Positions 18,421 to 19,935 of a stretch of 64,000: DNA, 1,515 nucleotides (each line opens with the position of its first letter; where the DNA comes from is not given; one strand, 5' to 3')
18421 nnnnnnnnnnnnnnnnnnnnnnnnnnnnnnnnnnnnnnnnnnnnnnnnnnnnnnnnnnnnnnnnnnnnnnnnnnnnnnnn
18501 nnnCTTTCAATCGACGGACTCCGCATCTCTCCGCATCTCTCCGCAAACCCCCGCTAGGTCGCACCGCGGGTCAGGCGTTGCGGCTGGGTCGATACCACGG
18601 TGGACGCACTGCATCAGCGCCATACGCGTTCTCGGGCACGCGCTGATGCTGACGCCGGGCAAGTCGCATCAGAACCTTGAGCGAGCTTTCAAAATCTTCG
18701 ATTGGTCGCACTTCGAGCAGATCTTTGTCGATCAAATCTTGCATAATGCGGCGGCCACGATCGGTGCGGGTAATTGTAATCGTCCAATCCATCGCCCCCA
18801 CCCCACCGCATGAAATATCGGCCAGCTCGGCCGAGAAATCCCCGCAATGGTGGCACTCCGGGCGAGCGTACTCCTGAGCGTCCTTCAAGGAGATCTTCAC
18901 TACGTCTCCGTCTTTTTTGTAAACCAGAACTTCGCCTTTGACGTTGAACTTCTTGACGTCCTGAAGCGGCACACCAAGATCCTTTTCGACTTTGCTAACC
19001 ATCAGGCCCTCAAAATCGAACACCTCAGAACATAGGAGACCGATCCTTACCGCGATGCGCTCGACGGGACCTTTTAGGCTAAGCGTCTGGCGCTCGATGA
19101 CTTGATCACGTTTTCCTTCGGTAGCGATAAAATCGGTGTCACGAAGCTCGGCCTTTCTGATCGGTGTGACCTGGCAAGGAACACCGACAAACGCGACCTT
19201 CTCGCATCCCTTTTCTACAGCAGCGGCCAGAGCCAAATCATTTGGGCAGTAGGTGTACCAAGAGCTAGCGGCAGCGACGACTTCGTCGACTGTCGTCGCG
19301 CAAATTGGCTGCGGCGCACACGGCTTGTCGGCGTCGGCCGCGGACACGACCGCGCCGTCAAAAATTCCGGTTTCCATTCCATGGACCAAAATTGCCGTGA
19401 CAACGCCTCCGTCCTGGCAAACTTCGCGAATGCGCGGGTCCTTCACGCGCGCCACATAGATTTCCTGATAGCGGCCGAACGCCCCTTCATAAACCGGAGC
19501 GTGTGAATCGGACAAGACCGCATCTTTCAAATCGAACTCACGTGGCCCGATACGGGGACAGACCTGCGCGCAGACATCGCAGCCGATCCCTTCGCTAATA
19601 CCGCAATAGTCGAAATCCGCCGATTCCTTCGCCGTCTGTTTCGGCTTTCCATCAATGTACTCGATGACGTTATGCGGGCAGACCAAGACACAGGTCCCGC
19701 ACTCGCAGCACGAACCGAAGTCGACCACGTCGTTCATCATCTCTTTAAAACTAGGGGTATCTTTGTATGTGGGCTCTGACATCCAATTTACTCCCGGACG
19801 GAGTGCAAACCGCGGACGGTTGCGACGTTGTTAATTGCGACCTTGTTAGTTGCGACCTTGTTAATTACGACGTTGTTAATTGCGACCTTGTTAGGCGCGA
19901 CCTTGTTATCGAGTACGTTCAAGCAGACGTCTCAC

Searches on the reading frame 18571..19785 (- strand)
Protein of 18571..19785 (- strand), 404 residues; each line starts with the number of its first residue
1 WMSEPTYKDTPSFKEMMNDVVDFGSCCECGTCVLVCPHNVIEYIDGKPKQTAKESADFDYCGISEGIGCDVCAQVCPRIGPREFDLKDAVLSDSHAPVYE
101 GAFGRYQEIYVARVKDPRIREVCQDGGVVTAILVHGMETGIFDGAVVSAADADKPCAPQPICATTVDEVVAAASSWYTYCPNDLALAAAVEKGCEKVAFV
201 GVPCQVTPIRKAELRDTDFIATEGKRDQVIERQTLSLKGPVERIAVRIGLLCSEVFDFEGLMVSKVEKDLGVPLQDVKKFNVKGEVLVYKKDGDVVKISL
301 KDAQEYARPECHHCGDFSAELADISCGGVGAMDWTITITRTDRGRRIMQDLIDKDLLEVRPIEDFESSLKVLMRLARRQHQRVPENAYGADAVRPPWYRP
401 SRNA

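Call 6: search_protein_families(library=pfam, proteins=[window:18571-19782:-])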
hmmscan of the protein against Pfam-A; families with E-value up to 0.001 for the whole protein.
window:18571-19782:- (403 aa): 7 families
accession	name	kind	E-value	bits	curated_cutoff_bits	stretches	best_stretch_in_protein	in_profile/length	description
PF04432.18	FrhB_FdhB_C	-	6.8e-34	117.3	23.3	1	194-363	2-149/150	Coenzyme F420 hydrogenase/dehydrogenase, beta subunit C terminus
PF04422.18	FrhB_FdhB_N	-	1.3e-22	80.2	22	1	108-185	1-77/78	Coenzyme F420 hydrogenase/dehydrogenase, beta subunit N-term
PF14697.11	Fer4_21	-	6.8e-06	26.6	35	1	20-76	3-52/59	4Fe-4S dicluster domain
PF12838.12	Fer4_7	-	2.7e-05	25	27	1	25-76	2-49/52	4Fe-4S dicluster domain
PF13187.11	Fer4_9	-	5.6e-05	23.5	27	1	25-77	2-49/52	4Fe-4S dicluster domain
PF00037.32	Fer4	-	0.00011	22.3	21.1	1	19-41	2-24/24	4Fe-4S binding domain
PF13237.11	Fer4_10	-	0.0004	20.7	25.5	0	19-76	3-53/53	4Fe-4S dicluster domain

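Call 7: find_encoding_contigs(protein=window:18571-19785:-, flank=3000, max_places=10)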
Protein window:18571-19785:- (404 aa): no gene with exactly this product is on record in the collection.

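Call 8: find_related_loci(query=window:18571-19782:-, collection=genome_contigs, flank=3000)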
Query window:18571-19782:- (403 aa) in genome_contigs; peptide patterns used: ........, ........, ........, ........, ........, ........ (x = any residue, [..] = any of these).
273 stretches matched a pattern; 139 encode a relative of the query (tblastn E <= 1e-3); the best 80 are kept; 80 distinct loci.
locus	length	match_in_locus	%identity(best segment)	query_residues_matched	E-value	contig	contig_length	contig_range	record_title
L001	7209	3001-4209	75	1-403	0e+0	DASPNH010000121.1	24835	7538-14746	MAG TPA_asm: Candidatus Binatia bacterium isolate SMAG_U12116 k141_292867, whole genome shotgun sequence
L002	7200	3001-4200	74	1-400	0e+0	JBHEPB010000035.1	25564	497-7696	MAG: Candidatus Binatia bacterium isolate S6_bin.61.orig S6_k141_134688, whole genome shotgun sequence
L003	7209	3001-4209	73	1-403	0e+0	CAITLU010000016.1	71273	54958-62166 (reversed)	uncultured bacterium isolate LJ-5-9m_bin-0318 genome assembly, contig: bin-0318:16/67, whole genome shotgun sequence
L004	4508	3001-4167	75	11-399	0e+0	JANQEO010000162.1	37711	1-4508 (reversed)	MAG: Candidatus Binatia bacterium isolate PL23a_bin.3 k99_1119636, whole genome shotgun sequence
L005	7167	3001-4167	74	11-399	0e+0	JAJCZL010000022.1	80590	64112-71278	MAG: Deltaproteobacteria bacterium isolate OFTM47 OFTM47_21, whole genome shotgun sequence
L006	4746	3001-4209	70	1-403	0e+0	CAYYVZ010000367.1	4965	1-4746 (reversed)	MAG TPA_asm: uncultured Myxococcales bacterium isolate binchicken_co105_106 genome assembly, contig: NODE_23059_length_4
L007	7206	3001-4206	70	2-403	0e+0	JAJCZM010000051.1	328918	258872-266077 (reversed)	MAG: Deltaproteobacteria bacterium isolate OFTM64 OFTM64_50, whole genome shotgun sequence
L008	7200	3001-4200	72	1-400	0e+0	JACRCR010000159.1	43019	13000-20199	MAG: Deltaproteobacteria bacterium isolate NC_groundwater_1651_Pr3_B-0.1um_66_31 SR-2_scaffold_141_1672267, whole genome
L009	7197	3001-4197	70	5-403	0e+0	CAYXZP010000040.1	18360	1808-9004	MAG TPA_asm: uncultured Myxococcales bacterium isolate SRP092902_co1_85 genome assembly, contig: NODE_4398_length_18360_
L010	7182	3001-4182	71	10-403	0e+0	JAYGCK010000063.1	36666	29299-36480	MAG: Deltaproteobacteria bacterium isolate OC6_2000m_MAG_269 OC6_2000m_contig_2593764, whole genome shotgun sequence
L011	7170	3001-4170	73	10-399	0e+0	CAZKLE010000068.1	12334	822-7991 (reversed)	MAG TPA_asm: uncultured Myxococcales bacterium isolate binchicken_co253_39 genome assembly, contig: NODE_3558_length_123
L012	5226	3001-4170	72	10-399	0e+0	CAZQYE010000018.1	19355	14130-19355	MAG TPA_asm: uncultured Myxococcales bacterium isolate SRP162660_co1_320 genome assembly, contig: NODE_1247_length_19355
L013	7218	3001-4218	69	1-403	0e+0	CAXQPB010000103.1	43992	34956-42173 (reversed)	MAG: Nitrosopumilus sp. isolate 3um_A1Z0725_1.78 genome assembly, contig: k127_1197667, whole genome shotgun sequence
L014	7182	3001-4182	70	6-399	0e+0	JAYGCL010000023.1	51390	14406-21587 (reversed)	MAG: Deltaproteobacteria bacterium isolate OC6_4000m_MAG_306 OC6_4000m_contig_3761752, whole genome shotgun sequence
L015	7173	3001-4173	70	10-400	0e+0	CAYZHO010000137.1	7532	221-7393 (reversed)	MAG TPA_asm: uncultured Myxococcales bacterium isolate SRP162660_co2_189 genome assembly, contig: NODE_6805_length_7532_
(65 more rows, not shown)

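Call 17: search_protein_families(library=ncbifam, proteins=[window:18571-19782:-])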
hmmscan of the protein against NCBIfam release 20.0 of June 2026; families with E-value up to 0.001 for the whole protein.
window:18571-19782:- (403 aa): 12 families
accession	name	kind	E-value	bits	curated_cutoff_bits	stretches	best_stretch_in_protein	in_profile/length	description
NF006807.0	PRK09325.1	subfamily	4.6e-69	232.6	269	1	101-383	3-268/283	coenzyme F420-reducing hydrogenase subunit beta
TIGR03289.1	frhB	equivalog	1.2e-62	211.5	331.5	1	102-380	1-262/275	coenzyme F420 hydrogenase subunit beta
NF040616.1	F420_dehyd_FpoF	exception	5.9e-33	114.2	475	2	240-381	181-320/337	F420H2 dehydrogenase subunit FpoF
NF006808.0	PRK09326.1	equivalog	8.6e-33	113.6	444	2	241-381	183-321/341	F420H2 dehydrogenase subunit F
TIGR02179.1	PorD_KorD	subfamily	1.2e-06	28.6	60.05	1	16-76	18-68/78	2-oxoacid:acceptor oxidoreductase, delta subunit, pyruvate/2-ketoisovalerate family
NF040684.1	PorD_Arch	equivalog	1.6e-05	24.9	120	1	15-77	24-76/85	pyruvate synthase subunit PorD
TIGR03294.1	FrhG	equivalog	2.1e-05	24.4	245.5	1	14-78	165-218/228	coenzyme F420 hydrogenase subunit gamma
NF045874.1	Vhu_polyferre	exception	5.3e-05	22.1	600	1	17-76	151-209/381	F420-non-reducing hydrogenase associated-polyferredoxin VhuB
NF045790.1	OxalOxreddelta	equivalog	0.00018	20.8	230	1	18-77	255-303/316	oxalate oxidoreductase subunit delta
NF004541.0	PRK05888.2-2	equivalog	0.00026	20.9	217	1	24-100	62-131/168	NADH-quinone oxidoreductase subunit NuoI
NF004537.0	PRK05888.1-3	equivalog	0.00069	19.2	163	0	13-40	103-130/204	NADH-quinone oxidoreductase subunit NuoI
NF042909.1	FMH_DH_FwdF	exception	0.00075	18.7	375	0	21-77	255-308/336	tungsten-dependent formylmethanofuran dehydrogenase subunit FwdF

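Call 19: find_homologous_proteins(query=window:18571-19782:-, max_evalue=1e-100)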
Query window:18571-19782:- (403 aa): 797 proteins with E <= 1e-100 among 8000 candidates; the best 120 are listed.
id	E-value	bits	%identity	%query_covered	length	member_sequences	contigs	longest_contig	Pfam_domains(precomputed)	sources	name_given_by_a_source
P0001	2.0e-214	730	76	100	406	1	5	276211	PF14697.12,PF04432.19,PF04422.19,PF12838.13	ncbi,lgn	-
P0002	5.1e-214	729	76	100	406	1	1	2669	PF14697.12,PF04432.19,PF04422.19,PF12838.13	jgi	jgi:coenzyme F420 hydrogenase subunit beta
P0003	2.1e-213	727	76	98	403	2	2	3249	PF14697.12,PF04432.19,PF04422.19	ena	-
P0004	2.4e-212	723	78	99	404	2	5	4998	PF14697.12,PF04432.19,PF04422.19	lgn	-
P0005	4.4e-212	722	77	99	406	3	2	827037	PF14697.12,PF04432.19,PF04422.19,PF12838.13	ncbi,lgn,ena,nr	ncbi:MAG TPA: Coenzyme F420 hydrogenase/dehydrogenase, beta subunit C-terminal domain [Candidatus Li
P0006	1.6e-209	714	75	100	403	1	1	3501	PF04432.19,PF04422.19,PF12838.13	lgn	-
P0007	5.9e-207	706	73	97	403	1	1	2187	PF14697.12,PF04432.19,PF04422.19,PF12838.13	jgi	jgi:coenzyme F420 hydrogenase subunit beta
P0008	5.3e-206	702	75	97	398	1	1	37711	PF14697.12,PF04432.19,PF04422.19,PF12838.13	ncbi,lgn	-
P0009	3.2e-204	697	73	99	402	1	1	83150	PF14697.12,PF04432.19,PF04422.19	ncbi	-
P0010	2.2e-203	694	72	100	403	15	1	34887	PF14697.12,PF04432.19,PF04422.19,PF12838.13,PF13187.12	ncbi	ncbi:MAG: Coenzyme F420 hydrogenase/dehydrogenase, beta subunit C-terminal domain [Candidatus Binati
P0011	4.8e-203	693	72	100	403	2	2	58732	PF14697.12,PF04432.19,PF04422.19,PF12838.13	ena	-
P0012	5.2e-203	693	73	100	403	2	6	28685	PF14697.12,PF04432.19,PF04422.19,PF12838.13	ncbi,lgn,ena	-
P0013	6.2e-203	692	72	100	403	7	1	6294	PF14697.12,PF04432.19,PF04422.19,PF12838.13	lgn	-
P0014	1.3e-202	691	72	100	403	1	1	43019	PF04432.19,PF04422.19,PF12838.13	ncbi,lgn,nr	ncbi:MAG: Coenzyme F420 hydrogenase/dehydrogenase, beta subunit C-terminal domain [Deltaproteobacter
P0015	5.1e-202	689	71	100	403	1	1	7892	PF14697.12,PF04432.19,PF04422.19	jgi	jgi:coenzyme F420 hydrogenase subunit beta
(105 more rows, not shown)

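Call 20: find_encoding_contigs(protein=P0004, flank=2500, max_places=4)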
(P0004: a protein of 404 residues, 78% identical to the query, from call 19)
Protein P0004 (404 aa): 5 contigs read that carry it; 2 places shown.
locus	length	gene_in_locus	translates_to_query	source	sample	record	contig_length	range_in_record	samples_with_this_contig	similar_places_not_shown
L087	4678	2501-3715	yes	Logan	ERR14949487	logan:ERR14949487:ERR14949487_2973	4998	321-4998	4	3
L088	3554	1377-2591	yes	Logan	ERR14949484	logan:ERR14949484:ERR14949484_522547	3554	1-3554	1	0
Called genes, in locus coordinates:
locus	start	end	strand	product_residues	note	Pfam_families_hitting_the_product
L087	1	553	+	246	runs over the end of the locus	PF01975:SurE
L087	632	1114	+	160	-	PF06695:Sm_multidrug_ex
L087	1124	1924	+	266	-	PF01476:LysM, PF01551:Peptidase_M23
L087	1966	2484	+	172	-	PF00156:Pribosyltran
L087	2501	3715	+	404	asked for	PF14697:Fer4_21 (faint), PF04422:FrhB_FdhB_N, PF04432:FrhB_FdhB_C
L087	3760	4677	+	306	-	?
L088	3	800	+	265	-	?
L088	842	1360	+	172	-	PF00156:Pribosyltran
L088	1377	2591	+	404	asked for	PF14697:Fer4_21 (faint), PF04422:FrhB_FdhB_N, PF04432:FrhB_FdhB_C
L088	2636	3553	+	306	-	?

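Call 21: find_encoding_contigs(protein=P0005, flank=2500, max_places=3)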
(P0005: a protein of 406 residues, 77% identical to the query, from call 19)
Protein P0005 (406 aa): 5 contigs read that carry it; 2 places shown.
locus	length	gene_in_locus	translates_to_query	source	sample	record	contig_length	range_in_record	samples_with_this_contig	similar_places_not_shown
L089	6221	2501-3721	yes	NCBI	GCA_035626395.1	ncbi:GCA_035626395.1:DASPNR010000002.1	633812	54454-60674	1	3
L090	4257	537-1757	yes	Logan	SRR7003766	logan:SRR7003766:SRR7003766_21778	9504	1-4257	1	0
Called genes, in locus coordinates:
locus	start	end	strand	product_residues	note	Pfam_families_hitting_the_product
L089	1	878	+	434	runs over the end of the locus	PF00909:Ammonium_transp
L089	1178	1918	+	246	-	PF01975:SurE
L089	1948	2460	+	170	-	PF00156:Pribosyltran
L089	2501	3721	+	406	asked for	PF12838:Fer4_7 (weak), PF14697:Fer4_21 (weak), PF04422:FrhB_FdhB_N, PF04432:FrhB_FdhB_C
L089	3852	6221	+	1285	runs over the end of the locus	PF13620:CarboxypepD_reg (weak)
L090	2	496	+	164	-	?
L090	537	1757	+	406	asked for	PF12838:Fer4_7 (weak), PF14697:Fer4_21 (weak), PF04422:FrhB_FdhB_N, PF04432:FrhB_FdhB_C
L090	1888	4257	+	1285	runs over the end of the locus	PF13620:CarboxypepD_reg (weak)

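Call 22: find_encoding_contigs(protein=P0001, flank=2500, max_places=4)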
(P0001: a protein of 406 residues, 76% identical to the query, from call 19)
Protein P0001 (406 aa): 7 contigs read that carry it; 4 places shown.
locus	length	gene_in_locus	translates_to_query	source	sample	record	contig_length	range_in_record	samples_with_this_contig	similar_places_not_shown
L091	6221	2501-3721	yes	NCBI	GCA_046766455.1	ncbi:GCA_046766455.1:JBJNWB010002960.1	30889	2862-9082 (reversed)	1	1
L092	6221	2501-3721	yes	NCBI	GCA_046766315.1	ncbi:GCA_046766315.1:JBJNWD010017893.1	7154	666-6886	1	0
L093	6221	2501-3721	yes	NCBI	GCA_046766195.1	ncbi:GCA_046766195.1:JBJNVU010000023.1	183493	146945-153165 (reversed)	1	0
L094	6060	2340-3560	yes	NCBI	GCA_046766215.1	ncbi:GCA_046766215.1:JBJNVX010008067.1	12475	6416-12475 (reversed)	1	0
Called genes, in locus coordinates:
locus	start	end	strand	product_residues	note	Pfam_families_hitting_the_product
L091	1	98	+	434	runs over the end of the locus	PF00909:Ammonium_transp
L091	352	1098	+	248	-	PF01975:SurE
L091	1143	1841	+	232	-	PF01476:LysM, PF01551:Peptidase_M23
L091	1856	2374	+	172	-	PF00156:Pribosyltran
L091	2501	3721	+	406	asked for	PF12838:Fer4_7 (weak), PF14697:Fer4_21 (weak), PF04422:FrhB_FdhB_N, PF04432:FrhB_FdhB_C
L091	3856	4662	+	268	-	-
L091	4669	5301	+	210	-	PF01351:RNase_HII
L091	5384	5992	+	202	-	PF02798:GST_N, PF13417:GST_N_3, PF13409:GST_N_2, PF00043:GST_C, PF13410:GST_C_2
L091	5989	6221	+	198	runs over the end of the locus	PF13183:Fer4_8 (faint), PF14697:Fer4_21 (faint), PF12797:Fer4_2 (faint), PF13237:Fer4_10 (weak), PF12838:Fer4_7, PF13187:Fer4_9 (faint), PF13484:Fer4_16 (faint), PF00037:Fer4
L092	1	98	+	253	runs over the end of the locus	?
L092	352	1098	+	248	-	PF01975:SurE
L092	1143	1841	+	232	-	PF01476:LysM, PF01551:Peptidase_M23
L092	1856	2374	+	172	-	PF00156:Pribosyltran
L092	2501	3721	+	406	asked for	PF12838:Fer4_7 (weak), PF14697:Fer4_21 (weak), PF04422:FrhB_FdhB_N, PF04432:FrhB_FdhB_C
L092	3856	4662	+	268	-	-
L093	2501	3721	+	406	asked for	PF12838:Fer4_7 (weak), PF14697:Fer4_21 (weak), PF04422:FrhB_FdhB_N, PF04432:FrhB_FdhB_C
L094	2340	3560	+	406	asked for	PF12838:Fer4_7 (weak), PF14697:Fer4_21 (weak), PF04422:FrhB_FdhB_N, PF04432:FrhB_FdhB_C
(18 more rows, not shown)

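Call 46: search_solved_structures(query=window:18571-19782:-, max_evalue=0.001)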
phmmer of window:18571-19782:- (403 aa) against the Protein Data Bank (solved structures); distinct sequences matched with E-value up to 0.001: 12.
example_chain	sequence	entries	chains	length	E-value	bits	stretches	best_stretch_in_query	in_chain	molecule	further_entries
9r51_B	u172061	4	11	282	1e-51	179.4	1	101-379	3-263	F420-reducing [NiFe]-hydrogenase from Methanothermococcus thermolithotrophicus subunit bet | F420-reducing [NiFe]-hydrogenase from Methanothermococcus thermolit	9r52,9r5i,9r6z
3zfs_C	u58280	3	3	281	4.6e-46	160.8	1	102-386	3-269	F420-REDUCING HYDROGENASE, SUBUNIT BETA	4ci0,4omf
8rja_E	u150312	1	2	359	1.1e-45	159.5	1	12-378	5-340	Coenzyme F420 hydrogenase/dehydrogenase, beta subunit C terminus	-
8riu_B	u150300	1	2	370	4.3e-42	147.7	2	13-214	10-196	Coenzyme F420 hydrogenase/dehydrogenase, beta subunit C terminus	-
6qgr_B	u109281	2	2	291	1.6e-40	142.5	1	102-379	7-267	Coenzyme F420 hydrogenase subunit beta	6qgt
6qii_B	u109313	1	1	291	2.3e-40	142.1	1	102-379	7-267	Coenzyme F420 hydrogenase subunit beta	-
7np8_A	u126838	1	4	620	1.5e-35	126.2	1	15-382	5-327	Coenzyme F420-dependent sulfite reductase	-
7npa_A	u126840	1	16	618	8.7e-34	120.4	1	15-365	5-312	Coenzyme F420-dependent sulfite reductase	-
9tn7_A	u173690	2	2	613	1.4e-33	119.7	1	15-364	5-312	Coenzyme F420 hydrogenase/dehydrogenase beta subunit domain protein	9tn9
5dqr_A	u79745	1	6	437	1.6e-11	47.1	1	100-212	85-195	7-hydroxymethyl chlorophyll a reductase, chloroplastic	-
9t1s_M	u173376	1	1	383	2.1e-05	26.9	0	106-179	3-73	formate dehydrogenase (coenzyme F420)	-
9sw6_G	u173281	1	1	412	5.3e-05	25.6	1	20-77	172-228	Polyferredoxin protein MvhB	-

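Call 47: find_encoding_contigs(protein=window:18571-19782:-, flank=2000, max_places=6)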
Protein window:18571-19782:- (403 aa): 2 contigs read that carry it; 1 place shown.
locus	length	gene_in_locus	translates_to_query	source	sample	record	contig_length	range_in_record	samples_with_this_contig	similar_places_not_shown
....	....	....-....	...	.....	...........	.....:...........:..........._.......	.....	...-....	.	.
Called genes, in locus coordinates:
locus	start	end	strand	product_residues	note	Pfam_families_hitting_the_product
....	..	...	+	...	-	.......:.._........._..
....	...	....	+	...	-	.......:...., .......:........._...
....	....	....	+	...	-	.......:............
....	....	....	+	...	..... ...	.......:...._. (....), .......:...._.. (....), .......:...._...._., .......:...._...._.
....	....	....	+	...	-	-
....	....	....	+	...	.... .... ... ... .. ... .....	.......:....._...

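Call 50: list_cluster_members(proteins=[window:18571-19782:-, window:19935-20450:-, window:20466-21269:-, window:17220-18503:-])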
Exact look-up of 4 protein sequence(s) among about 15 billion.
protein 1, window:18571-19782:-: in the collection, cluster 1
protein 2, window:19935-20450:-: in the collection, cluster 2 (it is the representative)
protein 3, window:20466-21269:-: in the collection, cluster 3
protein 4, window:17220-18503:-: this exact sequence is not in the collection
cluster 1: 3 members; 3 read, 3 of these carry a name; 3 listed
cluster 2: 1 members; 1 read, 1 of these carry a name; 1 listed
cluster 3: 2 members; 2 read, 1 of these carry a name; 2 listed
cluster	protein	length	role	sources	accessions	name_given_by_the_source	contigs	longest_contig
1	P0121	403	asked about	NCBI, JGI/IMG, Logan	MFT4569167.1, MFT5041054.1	MAG: coenzyme F420 hydrogenase subunit beta [Hyphomicrobiaceae bacterium] | coenzyme F420 hydrogenase subunit beta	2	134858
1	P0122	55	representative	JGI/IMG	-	hypothetical protein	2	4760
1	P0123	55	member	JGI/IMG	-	hypothetical protein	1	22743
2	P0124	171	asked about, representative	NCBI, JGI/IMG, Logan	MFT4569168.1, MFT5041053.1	MAG: adenine phosphoribosyltransferase [Hyphomicrobiaceae bacterium] | adenine phosphoribosyltransferase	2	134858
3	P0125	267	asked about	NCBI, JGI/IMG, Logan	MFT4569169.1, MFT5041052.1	MAG: murein DD-endopeptidase MepM/ murein hydrolase activator NlpD [Hyphomicrobiaceae ... | murein DD-endopeptidase MepM/ murein hydrolase activator NlpD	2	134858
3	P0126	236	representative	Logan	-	-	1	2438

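Call 52: find_encoding_contigs(protein=P0122, flank=3000, max_places=6)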
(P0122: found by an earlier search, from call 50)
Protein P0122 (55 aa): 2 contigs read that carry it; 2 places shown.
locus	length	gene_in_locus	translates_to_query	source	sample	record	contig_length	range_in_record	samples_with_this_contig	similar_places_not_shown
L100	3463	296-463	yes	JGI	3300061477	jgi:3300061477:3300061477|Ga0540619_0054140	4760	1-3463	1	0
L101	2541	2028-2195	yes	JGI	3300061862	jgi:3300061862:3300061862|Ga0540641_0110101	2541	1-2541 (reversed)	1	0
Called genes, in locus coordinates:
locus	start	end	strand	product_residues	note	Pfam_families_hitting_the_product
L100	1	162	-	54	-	?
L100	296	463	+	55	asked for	-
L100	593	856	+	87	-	-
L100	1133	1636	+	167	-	PF08244:Glyco_hydro_32C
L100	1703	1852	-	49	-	-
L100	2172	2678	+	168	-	-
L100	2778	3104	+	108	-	-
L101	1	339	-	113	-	?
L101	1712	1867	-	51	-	-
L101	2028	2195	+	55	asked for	-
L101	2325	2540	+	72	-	?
